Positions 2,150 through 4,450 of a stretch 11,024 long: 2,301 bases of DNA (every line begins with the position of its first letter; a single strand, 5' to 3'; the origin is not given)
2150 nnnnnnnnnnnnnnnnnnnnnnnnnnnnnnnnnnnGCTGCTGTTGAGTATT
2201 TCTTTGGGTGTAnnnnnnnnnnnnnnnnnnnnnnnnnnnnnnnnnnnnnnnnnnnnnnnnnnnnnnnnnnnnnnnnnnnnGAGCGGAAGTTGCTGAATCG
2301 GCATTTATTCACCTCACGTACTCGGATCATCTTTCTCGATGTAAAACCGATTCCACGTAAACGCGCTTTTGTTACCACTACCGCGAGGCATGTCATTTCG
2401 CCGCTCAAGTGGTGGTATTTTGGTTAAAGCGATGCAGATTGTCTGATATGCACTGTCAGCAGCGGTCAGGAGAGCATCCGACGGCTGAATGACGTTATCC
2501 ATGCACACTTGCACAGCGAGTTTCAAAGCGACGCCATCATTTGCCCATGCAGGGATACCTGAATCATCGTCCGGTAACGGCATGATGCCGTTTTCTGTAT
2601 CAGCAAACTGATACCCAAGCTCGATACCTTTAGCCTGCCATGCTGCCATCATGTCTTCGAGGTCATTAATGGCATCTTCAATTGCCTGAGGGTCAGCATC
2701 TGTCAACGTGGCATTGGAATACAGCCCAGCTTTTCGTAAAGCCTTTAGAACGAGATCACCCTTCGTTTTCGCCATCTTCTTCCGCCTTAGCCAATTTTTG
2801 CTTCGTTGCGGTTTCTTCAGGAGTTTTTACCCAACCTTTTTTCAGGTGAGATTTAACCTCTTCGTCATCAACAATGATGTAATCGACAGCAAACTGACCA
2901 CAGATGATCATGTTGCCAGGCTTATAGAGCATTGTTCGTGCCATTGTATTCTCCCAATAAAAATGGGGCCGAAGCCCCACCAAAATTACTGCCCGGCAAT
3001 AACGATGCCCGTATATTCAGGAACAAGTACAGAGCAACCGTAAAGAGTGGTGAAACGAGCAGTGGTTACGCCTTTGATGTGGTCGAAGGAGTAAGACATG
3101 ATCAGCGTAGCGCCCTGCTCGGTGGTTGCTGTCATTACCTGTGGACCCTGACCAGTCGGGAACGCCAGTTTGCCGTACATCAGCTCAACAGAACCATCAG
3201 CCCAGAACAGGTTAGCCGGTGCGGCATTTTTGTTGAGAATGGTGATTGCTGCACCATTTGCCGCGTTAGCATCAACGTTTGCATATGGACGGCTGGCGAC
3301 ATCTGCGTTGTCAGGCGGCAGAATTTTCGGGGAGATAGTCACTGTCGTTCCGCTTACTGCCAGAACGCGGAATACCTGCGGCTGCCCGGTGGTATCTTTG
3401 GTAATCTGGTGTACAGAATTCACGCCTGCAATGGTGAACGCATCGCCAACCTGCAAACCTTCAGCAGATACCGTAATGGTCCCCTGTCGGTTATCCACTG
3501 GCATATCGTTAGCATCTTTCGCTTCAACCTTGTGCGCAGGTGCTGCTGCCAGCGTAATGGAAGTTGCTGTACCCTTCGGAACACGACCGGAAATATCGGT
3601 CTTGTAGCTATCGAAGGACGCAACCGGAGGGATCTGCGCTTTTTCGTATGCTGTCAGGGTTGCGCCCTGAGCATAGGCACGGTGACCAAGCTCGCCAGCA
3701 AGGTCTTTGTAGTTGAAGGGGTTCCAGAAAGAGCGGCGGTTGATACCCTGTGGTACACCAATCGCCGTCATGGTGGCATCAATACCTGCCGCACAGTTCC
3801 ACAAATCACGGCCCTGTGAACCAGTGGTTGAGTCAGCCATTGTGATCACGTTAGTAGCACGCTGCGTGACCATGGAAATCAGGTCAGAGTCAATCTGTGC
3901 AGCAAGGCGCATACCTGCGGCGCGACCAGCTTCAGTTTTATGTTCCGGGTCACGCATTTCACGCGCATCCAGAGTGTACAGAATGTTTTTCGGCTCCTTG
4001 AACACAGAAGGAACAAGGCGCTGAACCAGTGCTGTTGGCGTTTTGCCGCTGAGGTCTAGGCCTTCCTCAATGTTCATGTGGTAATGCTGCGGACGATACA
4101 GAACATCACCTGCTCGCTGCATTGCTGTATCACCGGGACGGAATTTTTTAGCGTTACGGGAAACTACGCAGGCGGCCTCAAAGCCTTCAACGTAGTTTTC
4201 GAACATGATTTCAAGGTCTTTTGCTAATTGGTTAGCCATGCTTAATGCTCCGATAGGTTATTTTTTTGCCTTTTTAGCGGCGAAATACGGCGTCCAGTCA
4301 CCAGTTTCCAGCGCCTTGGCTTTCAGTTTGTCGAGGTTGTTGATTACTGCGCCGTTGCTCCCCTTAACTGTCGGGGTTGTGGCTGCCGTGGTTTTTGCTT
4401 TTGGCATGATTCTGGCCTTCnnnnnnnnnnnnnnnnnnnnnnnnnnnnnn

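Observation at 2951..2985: UUCG-tetraloop terminator or attenuator directly after the capsid gene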

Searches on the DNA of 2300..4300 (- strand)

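Call 5: search_dna_similar(query=window:2300-4300:-, collection=phages, mode=near, max_rows=30)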
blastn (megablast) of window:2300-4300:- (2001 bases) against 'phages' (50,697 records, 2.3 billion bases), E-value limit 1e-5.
Records with a match: 11; places in all: 11; records where one place covers at least 80% of the query: 11.
Best place of each record, by identity: 95-99% 6; 90-95% 5.
By first word of the organism name: Escherichia 7; Enterobacteria 3; Klebsiella 1.
By host as written in the record: Escherichia coli 4; Shigella flexneri serotype 7a 2; Escherichia coli MP1 1; Escherichia coli RS218 1; Escherichia coli K88 cvcc83902 1; Escherichia coli APEC DE205B 1; Klebsiella pneumoniae 1.
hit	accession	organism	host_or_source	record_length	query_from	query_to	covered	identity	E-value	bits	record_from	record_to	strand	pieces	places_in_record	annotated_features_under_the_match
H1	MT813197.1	Escherichia phage vB_EcoP_Kapi1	Escherichia coli MP1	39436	1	2001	100%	98.0%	0e+0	3474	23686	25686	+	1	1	major capsid protein | DNA stabilization protein | hypothetical protein | scaffold protein | head completion protein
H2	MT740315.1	Escherichia phage JEP4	Escherichia coli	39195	1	2001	100%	97.9%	0e+0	3463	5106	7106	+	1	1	capsid protein | DNA stabilization protein (x2) | hypothetical protein | capsid and scaffold protein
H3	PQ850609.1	Escherichia phage Huey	Escherichia coli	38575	1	2001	100%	97.9%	0e+0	3458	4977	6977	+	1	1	major head protein | head-tail adaptor Ad3 | hypothetical protein | head scaffolding protein | head closure Hc3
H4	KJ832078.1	Enterobacteria phage Sf101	Shigella flexneri serotype 7a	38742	1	2001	100%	97.8%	0e+0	3452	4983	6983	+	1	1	coat protein | DNA stabilization protein (x2) | hypothetical protein | scaffold protein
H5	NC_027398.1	Enterobacteria phage Sf101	Shigella flexneri serotype 7a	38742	1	2001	100%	97.8%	0e+0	3452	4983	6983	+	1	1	major head protein | head-tail adaptor Ad3 | virion structural protein | head scaffolding protein | head closure Hc3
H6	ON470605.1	Escherichia phage vB_EcoP-720R6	Escherichia coli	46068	1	2001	100%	97.7%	0e+0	3435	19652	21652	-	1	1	coat protein | putative head completion protein | hypothetical protein | capsid and scaffold | DNA stabilization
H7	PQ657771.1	Escherichia phage EC.P3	Escherichia coli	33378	1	2001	100%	94.7%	0e+0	3103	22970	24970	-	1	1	major capsid protein | peptidoglycan hydrolase | hypothetical protein (x3)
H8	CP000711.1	Enterobacteria phage CUS-3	Escherichia coli RS218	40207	1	2001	100%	94.7%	0e+0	3103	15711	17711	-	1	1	putative coat protein | putative head completion protein (x2) | hypothetical protein | phage scaffold protein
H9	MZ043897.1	Escherichia phage E212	Escherichia coli K88 cvcc83902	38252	1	2001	100%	94.7%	0e+0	3103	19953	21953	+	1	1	capsid protein | DNA stabilization protein (x2) | scaffold protein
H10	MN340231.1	Escherichia phage phiv205-1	Escherichia coli APEC DE205B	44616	1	2001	100%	94.5%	0e+0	3086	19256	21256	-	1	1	terminase small subunit | DNA stabilization protein | hypothetical protein | scaffold protein | membrane spanning protein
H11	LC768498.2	Klebsiella phage phiKp_30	Klebsiella pneumoniae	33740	1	2001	100%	94.4%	0e+0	3086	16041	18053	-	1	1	P22 phage major capsid protein family protein | packaged DNA stabilization gp4 family protein | hypothetical protein (x2) | packaged DNA stabilization protein gp10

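Call 24: get_annotated_region(hit=H8, flank=500)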
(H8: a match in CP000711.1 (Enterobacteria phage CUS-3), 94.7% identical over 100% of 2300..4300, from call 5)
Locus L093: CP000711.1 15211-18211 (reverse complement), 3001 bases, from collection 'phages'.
description: Enterobacteria phage CUS-3, complete genome.
organism: Enterobacteria phage CUS-3 (NCBI taxid 539221)
taxonomy: Viruses; Duplodnaviria; Heunggongvirae; Uroviricota; Caudoviricetes; Lederbergvirus
host: Escherichia coli RS218; source: -; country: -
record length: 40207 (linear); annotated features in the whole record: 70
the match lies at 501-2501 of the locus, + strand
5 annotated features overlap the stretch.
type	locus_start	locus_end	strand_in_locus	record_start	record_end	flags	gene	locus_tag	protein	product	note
CDS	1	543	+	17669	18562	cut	-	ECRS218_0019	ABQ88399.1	phage scaffold protein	-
CDS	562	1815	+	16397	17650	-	-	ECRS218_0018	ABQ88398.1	putative coat protein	-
CDS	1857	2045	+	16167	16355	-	-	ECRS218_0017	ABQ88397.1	hypothetical protein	-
CDS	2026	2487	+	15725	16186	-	-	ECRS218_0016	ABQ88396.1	putative head completion protein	-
CDS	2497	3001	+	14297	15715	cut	-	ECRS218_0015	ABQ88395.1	putative head completion protein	-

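Call 46: get_annotated_region(hit=H1, flank=9000)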
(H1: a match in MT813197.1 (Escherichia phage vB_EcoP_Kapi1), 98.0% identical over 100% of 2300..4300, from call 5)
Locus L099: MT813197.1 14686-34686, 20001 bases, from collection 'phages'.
description: Escherichia phage vB_EcoP_Kapi1, complete genome.
organism: Escherichia phage vB_EcoP_Kapi1 (NCBI taxid 2746235)
taxonomy: Viruses; Duplodnaviria; Heunggongvirae; Uroviricota; Caudoviricetes; Lederbergvirus
host: Escherichia coli MP1; source: -; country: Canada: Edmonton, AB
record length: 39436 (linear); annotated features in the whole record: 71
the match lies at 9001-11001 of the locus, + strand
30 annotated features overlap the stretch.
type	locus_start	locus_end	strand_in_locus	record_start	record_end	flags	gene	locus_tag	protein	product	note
CDS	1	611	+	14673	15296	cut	-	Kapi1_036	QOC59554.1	anti-termination protein Q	-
tRNA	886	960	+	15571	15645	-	-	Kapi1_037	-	tRNA-Asn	-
tRNA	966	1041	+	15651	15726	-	-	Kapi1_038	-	tRNA-Thr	-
CDS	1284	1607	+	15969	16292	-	-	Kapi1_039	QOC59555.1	holin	DeepTMHMM:TMhelix residues 19-34, 44-64, 71-91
CDS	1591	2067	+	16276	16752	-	-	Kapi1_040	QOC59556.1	endolysin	DeepTMHMM:outside residues 1-159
CDS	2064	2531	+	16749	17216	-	-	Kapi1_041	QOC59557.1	Rz spanin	DeepTMHMM:TMhelix residues 4-23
CDS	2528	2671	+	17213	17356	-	-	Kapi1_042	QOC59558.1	hypothetical protein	DeepTMHMM:signal residues 1-15, outside residues 16-48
CDS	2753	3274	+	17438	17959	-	-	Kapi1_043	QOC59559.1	hypothetical protein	-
CDS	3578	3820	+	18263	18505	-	-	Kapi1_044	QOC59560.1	hypothetical protein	-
CDS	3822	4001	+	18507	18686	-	-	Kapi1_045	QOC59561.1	hypothetical protein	-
CDS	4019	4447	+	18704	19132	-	-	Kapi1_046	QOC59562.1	terminase small subunit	-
CDS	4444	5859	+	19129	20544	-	-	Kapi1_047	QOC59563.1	terminase large subunit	-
CDS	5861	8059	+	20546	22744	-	-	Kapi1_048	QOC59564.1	portal protein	-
CDS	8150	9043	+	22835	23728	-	-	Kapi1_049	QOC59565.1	scaffold protein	-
CDS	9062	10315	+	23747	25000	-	-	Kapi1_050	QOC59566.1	major capsid protein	DeepTMHMM:outside residues 1-418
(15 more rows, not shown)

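Call 86: search_dna_similar(query=window:2750-3100:-, collection=ecoli_genomes, mode=near, max_rows=8)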
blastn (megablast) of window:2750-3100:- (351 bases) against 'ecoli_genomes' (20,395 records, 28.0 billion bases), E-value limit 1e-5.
Records with a match: 429; places in all: 447; records where one place covers at least 80% of the query: 405.
Genomes with a match: 428 of 5426; with a place that covers at least 80% of the query: 404. Places per genome that has any: lowest 1, median 1, highest 2. On chromosomes: 445 places; on plasmids: 2.
Best place of each record, by identity: 95-99% 411; 80-90% 18.
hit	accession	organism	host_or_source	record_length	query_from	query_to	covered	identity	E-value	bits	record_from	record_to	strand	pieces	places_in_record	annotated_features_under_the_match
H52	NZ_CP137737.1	Escherichia coli strain HNSQ2209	pig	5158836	1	351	100%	98.6%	7e-175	621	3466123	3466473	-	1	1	hypothetical protein | P22 phage major capsid protein family protein | packaged DNA stabilization gp4 family protein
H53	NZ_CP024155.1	Escherichia coli strain 14EC047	clinical patient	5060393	1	351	100%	98.3%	3e-173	616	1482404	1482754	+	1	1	hypothetical protein | P22 phage major capsid protein family protein | packaged DNA stabilization gp4 family protein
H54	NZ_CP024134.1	Escherichia coli strain 14EC017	clinical patient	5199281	1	351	100%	98.3%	3e-173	616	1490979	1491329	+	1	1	hypothetical protein | P22 phage major capsid protein family protein | packaged DNA stabilization gp4 family protein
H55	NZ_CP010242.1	Escherichia coli strain S56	not applicable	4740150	1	351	100%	98.3%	3e-173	616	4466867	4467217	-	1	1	hypothetical protein | P22 phage major capsid protein family protein | packaged DNA stabilization gp4 family protein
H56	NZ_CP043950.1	Escherichia coli strain ST95-32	chicken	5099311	1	351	100%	98.3%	3e-173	616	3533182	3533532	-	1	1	hypothetical protein | P22 phage major capsid protein family protein | packaged DNA stabilization gp4 family protein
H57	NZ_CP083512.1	Escherichia coli strain elppa4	Homo sapiens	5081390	1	351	100%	98.3%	3e-173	616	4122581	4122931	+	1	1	hypothetical protein | P22 phage major capsid protein family protein | packaged DNA stabilization gp4 family protein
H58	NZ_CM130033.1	Escherichia coli strain EC01307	Homo sapiens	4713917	1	351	100%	98.3%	3e-173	616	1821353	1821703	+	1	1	hypothetical protein | P22 phage major capsid protein family protein | packaged DNA stabilization gp4 family protein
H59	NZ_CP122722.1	Escherichia coli strain ETEC1747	Sus scrofa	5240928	1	351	100%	98.3%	3e-173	616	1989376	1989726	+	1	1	hypothetical protein | P22 phage major capsid protein family protein | packaged DNA stabilization gp4 family protein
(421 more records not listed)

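Call 88: get_annotated_region(hit=H52, flank=300)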
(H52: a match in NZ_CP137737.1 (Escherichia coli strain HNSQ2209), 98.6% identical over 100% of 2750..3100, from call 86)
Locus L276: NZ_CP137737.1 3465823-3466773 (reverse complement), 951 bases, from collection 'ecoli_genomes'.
description: Escherichia coli strain HNSQ2209 chromosome, complete genome
organism: Escherichia coli strain HNSQ2209 (NCBI taxid 562)
replicon: chromosome; assembly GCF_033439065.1
host: -; source: pig; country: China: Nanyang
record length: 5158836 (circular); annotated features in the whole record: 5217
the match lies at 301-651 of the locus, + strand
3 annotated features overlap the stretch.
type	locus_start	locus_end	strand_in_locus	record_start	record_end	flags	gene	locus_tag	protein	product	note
CDS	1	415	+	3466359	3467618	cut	-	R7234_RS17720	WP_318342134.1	P22 phage major capsid protein family protein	-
CDS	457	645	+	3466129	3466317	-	-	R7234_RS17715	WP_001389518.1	hypothetical protein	-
CDS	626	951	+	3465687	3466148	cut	-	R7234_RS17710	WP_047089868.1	packaged DNA stabilization gp4 family protein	-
